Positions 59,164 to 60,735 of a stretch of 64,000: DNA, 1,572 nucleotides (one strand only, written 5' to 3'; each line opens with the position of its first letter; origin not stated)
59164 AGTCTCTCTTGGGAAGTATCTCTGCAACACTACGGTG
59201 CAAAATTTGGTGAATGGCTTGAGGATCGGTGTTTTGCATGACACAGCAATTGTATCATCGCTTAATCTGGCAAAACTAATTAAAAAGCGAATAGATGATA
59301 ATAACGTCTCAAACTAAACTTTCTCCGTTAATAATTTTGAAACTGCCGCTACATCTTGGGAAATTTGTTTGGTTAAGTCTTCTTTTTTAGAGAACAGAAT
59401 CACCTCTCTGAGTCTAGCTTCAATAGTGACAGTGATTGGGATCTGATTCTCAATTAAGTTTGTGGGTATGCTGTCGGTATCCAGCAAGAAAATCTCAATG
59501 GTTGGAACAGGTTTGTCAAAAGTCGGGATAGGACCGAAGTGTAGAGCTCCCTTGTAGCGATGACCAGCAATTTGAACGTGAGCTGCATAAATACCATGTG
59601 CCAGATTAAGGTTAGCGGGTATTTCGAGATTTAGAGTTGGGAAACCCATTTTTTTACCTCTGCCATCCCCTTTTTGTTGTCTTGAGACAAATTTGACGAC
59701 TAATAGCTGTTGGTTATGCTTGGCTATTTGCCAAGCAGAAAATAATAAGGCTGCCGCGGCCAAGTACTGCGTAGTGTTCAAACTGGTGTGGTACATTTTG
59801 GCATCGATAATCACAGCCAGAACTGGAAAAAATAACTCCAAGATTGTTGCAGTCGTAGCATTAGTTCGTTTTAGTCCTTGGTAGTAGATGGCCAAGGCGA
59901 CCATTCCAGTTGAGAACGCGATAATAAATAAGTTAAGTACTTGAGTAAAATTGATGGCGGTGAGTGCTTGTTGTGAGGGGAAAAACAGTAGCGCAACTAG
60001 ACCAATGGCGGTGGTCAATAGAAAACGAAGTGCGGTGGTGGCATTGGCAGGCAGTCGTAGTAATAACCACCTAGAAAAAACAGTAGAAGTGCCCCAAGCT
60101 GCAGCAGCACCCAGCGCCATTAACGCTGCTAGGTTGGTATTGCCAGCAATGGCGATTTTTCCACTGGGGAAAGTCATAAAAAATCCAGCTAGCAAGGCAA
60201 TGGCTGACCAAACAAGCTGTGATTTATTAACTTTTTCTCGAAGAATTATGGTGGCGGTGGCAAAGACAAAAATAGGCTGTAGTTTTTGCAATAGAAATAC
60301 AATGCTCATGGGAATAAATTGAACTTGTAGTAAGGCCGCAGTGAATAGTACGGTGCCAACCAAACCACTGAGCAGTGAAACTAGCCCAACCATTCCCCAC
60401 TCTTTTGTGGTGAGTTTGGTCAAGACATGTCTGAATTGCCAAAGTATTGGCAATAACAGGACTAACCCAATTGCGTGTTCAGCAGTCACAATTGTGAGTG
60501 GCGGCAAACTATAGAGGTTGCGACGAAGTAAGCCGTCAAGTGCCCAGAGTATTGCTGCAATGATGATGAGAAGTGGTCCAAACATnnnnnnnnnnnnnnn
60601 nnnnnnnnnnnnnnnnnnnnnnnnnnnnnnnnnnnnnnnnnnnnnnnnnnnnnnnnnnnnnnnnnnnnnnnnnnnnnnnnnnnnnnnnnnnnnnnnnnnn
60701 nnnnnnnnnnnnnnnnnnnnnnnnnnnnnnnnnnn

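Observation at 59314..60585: Gene fusion of an EamA/DMT transporter with a riboflavin kinase domain: candidate coupled riboflavin uptake and phosphorylation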

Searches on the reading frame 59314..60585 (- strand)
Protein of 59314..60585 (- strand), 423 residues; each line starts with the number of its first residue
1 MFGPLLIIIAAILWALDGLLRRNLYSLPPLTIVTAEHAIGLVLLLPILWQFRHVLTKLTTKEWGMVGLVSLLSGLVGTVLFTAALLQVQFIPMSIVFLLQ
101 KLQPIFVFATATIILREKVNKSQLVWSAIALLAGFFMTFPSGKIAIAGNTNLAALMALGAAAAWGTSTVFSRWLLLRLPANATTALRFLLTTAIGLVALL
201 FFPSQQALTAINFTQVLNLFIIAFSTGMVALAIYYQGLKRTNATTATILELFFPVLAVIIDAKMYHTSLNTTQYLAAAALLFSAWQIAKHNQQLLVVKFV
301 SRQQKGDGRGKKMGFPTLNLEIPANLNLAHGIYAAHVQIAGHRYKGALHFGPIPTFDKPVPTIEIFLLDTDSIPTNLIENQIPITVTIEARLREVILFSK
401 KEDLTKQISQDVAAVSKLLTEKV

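Call 3: search_protein_families(library=pfam, proteins=[window:59314-60585:-], max_evalue=1)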
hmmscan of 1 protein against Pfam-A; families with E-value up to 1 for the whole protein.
window:59314-60585:- (423 aa): 4 families
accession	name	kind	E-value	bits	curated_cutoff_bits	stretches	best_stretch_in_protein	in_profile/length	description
PF00892.27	EamA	-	2.6e-32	112.4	28.2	2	152-285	2-131/135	EamA-like transporter family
PF01687.23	Flavokinase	-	2.2e-22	80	19.6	1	301-418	9-123/124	Riboflavin kinase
PF04971.17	Phage_holin_2_1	-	0.051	14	26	1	47-78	16-47/64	Bacteriophage P21 holin S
PF05101.18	VirB3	-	0.81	10.5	23.9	1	235-310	6-79/84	Type IV secretory pathway, VirB3-like protein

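Call 4: search_protein_families(library=ncbifam, proteins=[window:59314-60585:-], max_evalue=1)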
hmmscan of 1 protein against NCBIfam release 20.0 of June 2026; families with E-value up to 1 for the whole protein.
window:59314-60585:- (423 aa): 10 families
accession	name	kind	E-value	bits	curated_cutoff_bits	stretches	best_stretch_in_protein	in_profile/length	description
NF004160.0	PRK05627.1-3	equivalog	2.3e-18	65.9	295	1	305-421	200-321/325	bifunctional riboflavin kinase/FAD synthetase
TIGR00950.1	2A78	equivalog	2.2e-17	63.4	230.2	2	90-283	70-262/264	carboxylate/amino acid/amine transporter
NF004162.0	PRK05627.1-5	equivalog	2.5e-16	60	241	1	302-419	187-299/304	bifunctional riboflavin kinase/FAD synthetase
TIGR00083.1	ribF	equivalog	1.3e-12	47.8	184.35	1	305-419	177-289/290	riboflavin biosynthesis protein RibF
NF004161.0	PRK05627.1-4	equivalog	4.3e-12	45.7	461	1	305-418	198-310/324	bifunctional riboflavin kinase/FAD synthetase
NF004163.0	PRK05627.1-6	equivalog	1.3e-11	44.3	315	1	300-420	192-308/313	bifunctional riboflavin kinase/FAD synthetase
NF004159.0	PRK05627.1-2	equivalog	5.2e-11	42.2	306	1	304-421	195-309/326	bifunctional riboflavin kinase/FAD synthetase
NF004158.0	PRK05627.1-1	equivalog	1.2e-10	41.2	396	1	213-413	106-298/304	bifunctional riboflavin kinase/FAD synthetase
NF008432.0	PRK11272.1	equivalog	2.3e-05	23.8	270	1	20-284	29-282/294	drug/metabolite exporter YedA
TIGR01624.1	LRP1_Cterm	paralog_domain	0.33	10.9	36.4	1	333-349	30-46/50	LRP1 C-terminal domain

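Call 5: find_homologous_proteins(query=window:59314-60585:-)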
Query window:59314-60585:- (423 aa): 812 proteins with E <= 0.001 among 8000 candidates; the best 120 are listed.
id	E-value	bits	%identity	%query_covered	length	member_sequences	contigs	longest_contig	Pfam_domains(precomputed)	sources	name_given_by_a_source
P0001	1.2e-264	896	100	100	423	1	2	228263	PF00892.27,PF01687.24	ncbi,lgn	-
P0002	1.0e-185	636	70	99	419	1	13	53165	PF00892.27,PF01687.24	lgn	-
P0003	3.1e-174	598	66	99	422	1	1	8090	PF00892.27,PF01687.24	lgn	-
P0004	6.9e-174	597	66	99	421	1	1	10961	PF00892.27,PF01687.24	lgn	-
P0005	1.4e-173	596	67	99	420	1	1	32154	PF00892.27,PF01687.24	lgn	-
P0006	4.7e-173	594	65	99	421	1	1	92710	PF00892.27,PF01687.24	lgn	-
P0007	1.7e-170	586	65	99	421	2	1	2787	PF00892.27,PF01687.24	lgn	-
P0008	2.4e-115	404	49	99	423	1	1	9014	PF00892.27,PF01687.24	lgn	-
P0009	2.6e-115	404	49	99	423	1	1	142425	PF00892.27,PF01687.24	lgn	-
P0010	1.4e-114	402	51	100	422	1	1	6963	PF00892.27,PF01687.24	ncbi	-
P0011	1.8e-114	401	50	97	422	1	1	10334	PF00892.27,PF01687.24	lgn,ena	-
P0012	2.0e-113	398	49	100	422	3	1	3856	PF00892.27,PF01687.24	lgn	-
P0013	5.9e-113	396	49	100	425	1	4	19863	PF00892.27,PF01687.24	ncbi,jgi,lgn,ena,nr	ncbi:MAG TPA: hypothetical protein DEP87_02970 [Candidatus Pacebacteria bacterium]|nr:hypothetical p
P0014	1.9e-112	395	48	100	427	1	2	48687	PF00892.27,PF01687.24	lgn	-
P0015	3.3e-112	394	48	100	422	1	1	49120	PF00892.27,PF01687.24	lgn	-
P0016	3.8e-112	394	50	100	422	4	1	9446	PF00892.27,PF01687.24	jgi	jgi:drug/metabolite transporter (DMT)-like permease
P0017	2.5e-111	391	49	97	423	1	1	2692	PF00892.27,PF01687.24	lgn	-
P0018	1.0e-110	389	49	99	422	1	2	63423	PF00892.27,PF01687.24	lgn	-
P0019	1.9e-110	388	48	99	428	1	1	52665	PF00892.27,PF01687.24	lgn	-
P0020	5.0e-110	387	48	99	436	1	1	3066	PF00892.27,PF01687.24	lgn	-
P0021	8.0e-110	386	48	99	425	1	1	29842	PF00892.27,PF01687.24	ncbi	-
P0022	6.0e-109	383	48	99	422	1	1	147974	PF00892.27,PF01687.24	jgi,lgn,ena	-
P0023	1.3e-108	382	48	99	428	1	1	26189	PF00892.27,PF01687.24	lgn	-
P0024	1.5e-108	382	49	99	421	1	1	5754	PF00892.27,PF01687.24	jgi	jgi:drug/metabolite transporter (DMT)-like permease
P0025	1.8e-108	381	48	100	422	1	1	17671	PF00892.27,PF01687.24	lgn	-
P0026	3.6e-107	377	49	99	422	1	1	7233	PF00892.27,PF01687.24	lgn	-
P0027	6.6e-107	376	51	99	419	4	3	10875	PF00892.27,PF01687.24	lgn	-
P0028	7.8e-107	376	47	99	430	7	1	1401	PF00892.27,PF01687.24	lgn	-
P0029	1.4e-106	375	48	99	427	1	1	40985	PF00892.27,PF01687.24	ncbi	-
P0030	1.4e-106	375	49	100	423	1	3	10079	PF00892.27,PF01687.24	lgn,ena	-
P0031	1.5e-106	375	46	99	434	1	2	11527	PF00892.27,PF01687.24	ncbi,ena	ncbi:MAG: EamA family transporter [Patescibacteria group bacterium]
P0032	7.8e-106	373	47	99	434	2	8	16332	PF00892.27,PF01687.24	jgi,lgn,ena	-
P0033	6.2e-105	370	48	99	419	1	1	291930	PF00892.27,PF01687.24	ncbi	-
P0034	1.0e-104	369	46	99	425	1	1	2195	PF00892.27,PF01687.24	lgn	-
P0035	3.6e-104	367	48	99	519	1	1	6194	PF00892.27,PF01687.24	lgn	-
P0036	4.6e-104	367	47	99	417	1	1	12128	PF00892.27,PF01687.24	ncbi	-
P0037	4.9e-104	367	46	99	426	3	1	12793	PF00892.27,PF01687.24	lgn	-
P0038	2.4e-103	365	47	99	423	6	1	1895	PF00892.27,PF01687.24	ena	-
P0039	3.3e-103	364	46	99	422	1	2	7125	PF00892.27,PF01687.24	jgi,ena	-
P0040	3.8e-103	364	46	99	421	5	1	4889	PF00892.27,PF01687.24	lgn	-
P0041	2.2e-102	361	45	99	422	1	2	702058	PF00892.27,PF01687.24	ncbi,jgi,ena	ncbi:MAG: EamA family transporter [Patescibacteria group bacterium]|jgi:drug/metabolite transporter 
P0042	2.3e-102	361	47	96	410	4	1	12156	PF00892.27,PF01687.24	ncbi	-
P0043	4.2e-102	360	45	97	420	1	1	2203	PF00892.27,PF01687.24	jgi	-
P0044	7.6e-102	360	46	99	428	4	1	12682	PF00892.27,PF01687.24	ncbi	ncbi:MAG TPA: EamA family transporter [Candidatus Paceibacterota bacterium]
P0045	1.2e-101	359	46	99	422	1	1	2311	PF00892.27,PF01687.24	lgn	-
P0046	1.3e-101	359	46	99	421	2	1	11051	PF00892.27,PF01687.24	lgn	-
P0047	4.1e-101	357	45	99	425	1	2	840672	PF00892.27,PF01687.24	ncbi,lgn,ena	-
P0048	4.8e-101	357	45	99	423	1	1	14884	PF00892.27,PF01687.24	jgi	jgi:drug/metabolite transporter (DMT)-like permease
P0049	6.9e-101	356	44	99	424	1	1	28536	PF00892.27,PF01687.24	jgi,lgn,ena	-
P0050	9.0e-101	356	45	99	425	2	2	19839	PF00892.27,PF01687.24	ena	-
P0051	9.5e-101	356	45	100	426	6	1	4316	PF00892.27,PF01687.24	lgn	-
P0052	1.7e-100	355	45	99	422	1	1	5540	PF00892.27,PF01687.24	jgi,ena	-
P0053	2.1e-100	355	44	99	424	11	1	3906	PF00892.27,PF01687.24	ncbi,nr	ncbi:MAG: EamA family transporter [Candidatus Komeilibacteria bacterium]|nr:EamA family transporter 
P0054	2.6e-100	355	45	99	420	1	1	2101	PF00892.27,PF01687.24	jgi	jgi:drug/metabolite transporter (DMT)-like permease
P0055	2.8e-100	355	45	99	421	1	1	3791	PF00892.27,PF01687.24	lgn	-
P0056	3.5e-100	354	46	99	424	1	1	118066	PF00892.27,PF01687.24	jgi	jgi:drug/metabolite transporter (DMT)-like permease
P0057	3.8e-100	354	44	99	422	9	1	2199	PF00892.27,PF01687.24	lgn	-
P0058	7.6e-100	353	45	99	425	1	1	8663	PF00892.27,PF01687.24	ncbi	-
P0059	2.2e-99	352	46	99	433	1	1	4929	PF00892.27,PF01687.24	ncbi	-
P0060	3.0e-99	351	45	99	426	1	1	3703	PF00892.27,PF13536.14,PF01687.24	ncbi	ncbi:MAG: EamA family transporter [Candidatus Liptonbacteria bacterium]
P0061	3.3e-99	351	44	99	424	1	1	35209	PF00892.27,PF01687.24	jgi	jgi:drug/metabolite transporter (DMT)-like permease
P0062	7.3e-99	350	45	99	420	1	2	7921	PF00892.27,PF01687.24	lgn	-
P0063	1.0e-98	349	46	97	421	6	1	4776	PF00892.27,PF01687.24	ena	-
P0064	1.4e-98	349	44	98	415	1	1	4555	PF00892.27,PF01687.24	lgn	-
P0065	2.9e-98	348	44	98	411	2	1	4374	PF00892.27,PF01687.24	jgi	-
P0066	3.4e-98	348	44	97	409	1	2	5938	PF00892.27,PF01687.24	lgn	-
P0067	1.8e-97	345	46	97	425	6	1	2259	PF00892.27,PF01687.24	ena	-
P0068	3.2e-97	344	44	99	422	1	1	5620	PF00892.27,PF01687.24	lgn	-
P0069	2.5e-96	342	43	99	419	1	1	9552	PF00892.27,PF01687.24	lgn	-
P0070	7.4e-96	340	44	99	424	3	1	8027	PF00892.27,PF01687.24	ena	-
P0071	9.5e-95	336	45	98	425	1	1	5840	PF00892.27,PF01687.24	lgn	-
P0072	1.2e-94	336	43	100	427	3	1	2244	PF00892.27,PF01687.24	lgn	-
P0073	2.2e-91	325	42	99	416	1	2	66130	PF00892.27,PF01687.24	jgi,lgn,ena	-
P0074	2.7e-91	325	43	97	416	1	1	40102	PF00892.27,PF01687.24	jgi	jgi:drug/metabolite transporter (DMT)-like permease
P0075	4.2e-91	324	42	99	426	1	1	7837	PF00892.27,PF01687.24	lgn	-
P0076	1.2e-87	313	45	97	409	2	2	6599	PF00892.27,PF01687.24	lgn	-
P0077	1.4e-83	300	54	68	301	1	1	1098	PF00892.27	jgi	jgi:drug/metabolite transporter (DMT)-like permease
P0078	3.7e-83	298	55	69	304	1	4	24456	PF00892.27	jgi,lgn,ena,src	-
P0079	8.6e-83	297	53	68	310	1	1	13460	PF00892.27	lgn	-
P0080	1.5e-82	296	53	69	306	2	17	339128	PF00892.27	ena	-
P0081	8.3e-82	294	51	69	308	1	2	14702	PF00892.27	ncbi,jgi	jgi:drug/metabolite transporter (DMT)-like permease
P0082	9.8e-82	293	55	69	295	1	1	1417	PF00892.27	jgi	-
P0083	2.9e-81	292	55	68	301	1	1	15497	PF00892.27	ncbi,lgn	ncbi:MAG TPA: DMT family transporter [Patescibacteria group bacterium]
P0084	6.1e-81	291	52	69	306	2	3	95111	PF00892.27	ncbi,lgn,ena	-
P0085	2.3e-80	289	53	69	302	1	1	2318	PF00892.27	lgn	-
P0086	3.5e-80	288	52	68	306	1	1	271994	PF00892.27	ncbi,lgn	ncbi:MAG: DMT family transporter [bacterium]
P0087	8.0e-80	287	52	69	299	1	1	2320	PF00892.27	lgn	-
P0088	8.5e-80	287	52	69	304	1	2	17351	PF00892.27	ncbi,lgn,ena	-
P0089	1.0e-79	287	52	68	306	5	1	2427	PF00892.27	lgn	-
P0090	2.1e-79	286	52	69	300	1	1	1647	PF00892.27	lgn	-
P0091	2.1e-79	286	53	69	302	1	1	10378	PF00892.27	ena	-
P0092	2.7e-79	285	47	69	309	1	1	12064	PF00892.27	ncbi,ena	-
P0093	3.0e-79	285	52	68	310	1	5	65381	PF00892.27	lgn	-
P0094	3.9e-79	285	52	69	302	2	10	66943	PF00892.27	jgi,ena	-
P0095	6.2e-79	284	52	69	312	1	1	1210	PF00892.27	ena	-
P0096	7.0e-79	284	49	68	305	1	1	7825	PF00892.27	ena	-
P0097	9.2e-79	284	52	68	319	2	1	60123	PF00892.27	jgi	jgi:drug/metabolite transporter (DMT)-like permease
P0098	9.7e-79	284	53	69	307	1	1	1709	PF00892.27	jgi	jgi:drug/metabolite transporter (DMT)-like permease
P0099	1.3e-78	283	54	69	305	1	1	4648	PF00892.27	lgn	-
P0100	1.3e-78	283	53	68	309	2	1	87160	PF00892.27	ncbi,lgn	-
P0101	1.4e-78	283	52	68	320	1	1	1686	PF00892.27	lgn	-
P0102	1.5e-78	283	52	69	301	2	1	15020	PF00892.27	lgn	-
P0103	1.5e-78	283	51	68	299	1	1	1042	PF00892.27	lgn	-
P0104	1.5e-78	283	52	68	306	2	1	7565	PF00892.27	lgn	-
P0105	1.8e-78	283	51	68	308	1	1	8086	PF00892.27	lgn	-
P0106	1.9e-78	283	54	69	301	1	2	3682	PF00892.27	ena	-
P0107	2.1e-78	283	51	69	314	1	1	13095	PF00892.27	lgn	-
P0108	2.1e-78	282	54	69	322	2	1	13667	PF00892.27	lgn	-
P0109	2.4e-78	282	51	69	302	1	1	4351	PF00892.27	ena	-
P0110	2.5e-78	282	52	68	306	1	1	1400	PF00892.27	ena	-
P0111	3.4e-78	282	52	69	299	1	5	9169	PF00892.27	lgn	-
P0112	4.2e-78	281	53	68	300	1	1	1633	PF00892.27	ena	-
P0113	5.0e-78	281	52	69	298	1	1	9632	PF00892.27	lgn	-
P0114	5.5e-78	281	51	69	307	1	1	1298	PF00892.27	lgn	-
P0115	5.5e-78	281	51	69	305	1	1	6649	PF00892.27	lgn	-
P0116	9.5e-78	280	51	69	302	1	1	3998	PF00892.27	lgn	-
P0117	1.2e-77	280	51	69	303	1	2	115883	PF00892.27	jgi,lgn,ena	-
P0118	1.3e-77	280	54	68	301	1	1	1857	PF00892.27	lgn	-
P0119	1.5e-77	280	52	69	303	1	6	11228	PF00892.27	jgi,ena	-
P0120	1.8e-77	279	52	69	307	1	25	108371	PF00892.27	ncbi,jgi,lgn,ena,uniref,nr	ncbi:hypothetical protein A2823_02395 [Candidatus Nomurabacteria bacterium RIFCSPHIGHO2_01_FULL_41_9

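Call 15: find_related_loci(query=A1, collection=genome_contigs, flank=6000)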
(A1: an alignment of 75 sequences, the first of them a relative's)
Query A1 (423 aa) in genome_contigs; peptide patterns used: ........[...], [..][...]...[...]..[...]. (x = any residue, [..] = any of these).
431 stretches matched a pattern; 257 encode a relative of the query (tblastn E <= 1e-3); the best 80 are kept; 80 distinct loci.
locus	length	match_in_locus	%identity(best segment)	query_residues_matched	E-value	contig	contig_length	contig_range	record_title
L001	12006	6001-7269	49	1-422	5e-118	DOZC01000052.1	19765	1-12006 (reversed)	MAG TPA_asm: Candidatus Paceibacterota bacterium isolate UBA9650 contig_47612, whole genome shotgun sequence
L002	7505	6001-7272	46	3-419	5e-116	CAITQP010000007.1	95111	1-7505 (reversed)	uncultured bacterium isolate Ki1-1-6m_bin-1343 genome assembly, contig: bin-1343:07/16, whole genome shotgun sequence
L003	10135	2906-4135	48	2-412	1e-114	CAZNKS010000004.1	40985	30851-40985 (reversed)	MAG TPA_asm: uncultured Pseudomonadales bacterium isolate SRP170004_co1_558 genome assembly, contig: NODE_1257_length_40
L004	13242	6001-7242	47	3-417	2e-114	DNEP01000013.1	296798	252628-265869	MAG TPA_asm: Candidatus Paceibacterota bacterium isolate UBA12128 contig_3121, whole genome shotgun sequence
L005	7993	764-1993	48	2-412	2e-114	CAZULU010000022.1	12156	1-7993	MAG TPA_asm: uncultured Pseudomonadales bacterium isolate SRP193661_co1_10 genome assembly, contig: NODE_5225_length_121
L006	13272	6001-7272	44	2-423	2e-111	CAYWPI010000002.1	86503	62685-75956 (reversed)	MAG TPA_asm: uncultured Candidatus Saccharibacteria bacterium isolate SRP329715_co1_89 genome assembly, contig: NODE_288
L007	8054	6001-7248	47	3-419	9e-109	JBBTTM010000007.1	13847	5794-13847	MAG: Patescibacteria group bacterium isolate H52-bin113_1 H52_bin113_1_000000000007, whole genome shotgun sequence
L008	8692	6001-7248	44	3-419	2e-107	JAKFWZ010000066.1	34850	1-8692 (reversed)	MAG: Candidatus Daviesbacteria bacterium isolate ND2_Bin_11 ND2_0000114, whole genome shotgun sequence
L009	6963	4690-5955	51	1-423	2e-106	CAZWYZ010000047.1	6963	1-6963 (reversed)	MAG TPA_asm: uncultured Pseudomonadales bacterium isolate SRP286056_co1_495 genome assembly, contig: NODE_14997_length_6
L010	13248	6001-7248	47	3-419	3e-106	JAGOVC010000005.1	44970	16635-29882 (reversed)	Candidatus Woesebacteria bacterium isolate Gw_Eff_bin_538 Gw_Eff_1318_length_44970_cov_6.212787, whole genome shotgun se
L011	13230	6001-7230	42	2-418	4e-105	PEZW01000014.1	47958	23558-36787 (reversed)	MAG: Candidatus Berkelbacteria bacterium CG10_big_fil_rev_8_21_14_0_10_43_13 CG10_8_21_14_0.10_scaffold_582_c, whole gen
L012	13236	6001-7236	46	3-419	3e-103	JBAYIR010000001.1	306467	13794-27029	MAG: Patescibacteria group bacterium isolate SO_2016_GW1_35 scaffold00044_OW334_2016, whole genome shotgun sequence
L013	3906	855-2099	44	3-421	2e-103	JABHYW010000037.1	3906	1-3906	MAG: Candidatus Komeilibacteria bacterium isolate SI047_bin69 k141_897357, whole genome shotgun sequence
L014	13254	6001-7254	48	1-419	9e-102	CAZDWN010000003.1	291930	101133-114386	MAG TPA_asm: uncultured Pseudomonadales bacterium isolate SRP170004_co1_144 genome assembly, contig: NODE_33_length_2919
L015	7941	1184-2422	46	3-419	3e-101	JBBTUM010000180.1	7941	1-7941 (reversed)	MAG: Patescibacteria group bacterium isolate H41-bin151_1 H41_bin151_1_000000000180, whole genome shotgun sequence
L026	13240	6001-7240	48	3-419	8e-84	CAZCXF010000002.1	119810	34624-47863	MAG TPA_asm: uncultured Candidatus Saccharibacteria bacterium isolate SRP278252_co1_97 genome assembly, contig: NODE_148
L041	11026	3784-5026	46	3-419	5e-81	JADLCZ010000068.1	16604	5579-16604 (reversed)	MAG: Candidatus Nomurabacteria bacterium isolate SJ250 c_000001290095, whole genome shotgun sequence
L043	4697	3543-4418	50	3-293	3e-81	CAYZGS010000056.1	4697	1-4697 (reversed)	MAG TPA_asm: uncultured Candidatus Saccharibacteria bacterium isolate SRP062349_co1_62 genome assembly, contig: NODE_717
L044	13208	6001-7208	51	3-412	4e-81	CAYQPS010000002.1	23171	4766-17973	MAG TPA_asm: uncultured Candidatus Saccharibacteria bacterium isolate SRP136066_co1_148 genome assembly, contig: NODE_19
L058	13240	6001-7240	48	3-419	2e-93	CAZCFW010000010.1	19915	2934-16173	MAG TPA_asm: uncultured Candidatus Saccharibacteria bacterium isolate SRP286056_co3_59 genome assembly, contig: NODE_253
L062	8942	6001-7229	47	3-368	5e-79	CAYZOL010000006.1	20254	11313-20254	MAG TPA_asm: uncultured Candidatus Saccharibacteria bacterium isolate SRP342105_co1_326 genome assembly, contig: NODE_35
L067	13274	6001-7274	49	3-420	1e-78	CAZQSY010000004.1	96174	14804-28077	MAG TPA_asm: uncultured Candidatus Saccharibacteria bacterium isolate SRP329715_co1_6 genome assembly, contig: NODE_227_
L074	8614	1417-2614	49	3-416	2e-78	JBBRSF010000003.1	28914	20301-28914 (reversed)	MAG: Candidatus Paceibacteria bacterium isolate La2_metabat2.015 La2_metabat2.015_K_1417748L28914_cov_10.0000, whole gen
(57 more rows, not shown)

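Call 22: predict_structure(alignment_id=A1)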
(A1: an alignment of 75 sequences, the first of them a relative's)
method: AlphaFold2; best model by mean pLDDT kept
length: 423 residues; sequences in the alignment: 75
mean_pLDDT: 90.4   pTM: 0.87
mean pLDDT of the five models: 90.4, 90.4, 90.2, 89.8, 88.8
residues with pLDDT >= 90: 278; 70-90: 132; 50-70: 12; < 50: 1
segments of 3 or more residues with pLDDT < 50: none
pLDDT, mean of each block of 10 residues (from residue 1): 90 87 92 97 97 92 97 96 85 68 92 87 93 88 81 91 96 91 96 98 92 97 93 93 91 82 84 93 90 75 92 92 90 95 96 91 95 81 93 90 95 93 63
secondary structure, 60 per line:
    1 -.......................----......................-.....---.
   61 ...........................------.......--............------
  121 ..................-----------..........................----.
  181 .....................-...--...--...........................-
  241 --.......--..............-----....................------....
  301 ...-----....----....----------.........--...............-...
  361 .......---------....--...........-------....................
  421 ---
elements in order: H2-24 H29-50 H52-56 H60-87 H94-100 H103-114 H121-138 H150-175 H180-201 H213-239 H243-249 H252-265 H271-290 E297-303 H309-312 E317-320 E331-339 E342-353 E358-367 H377-380 E383-393 H401-420
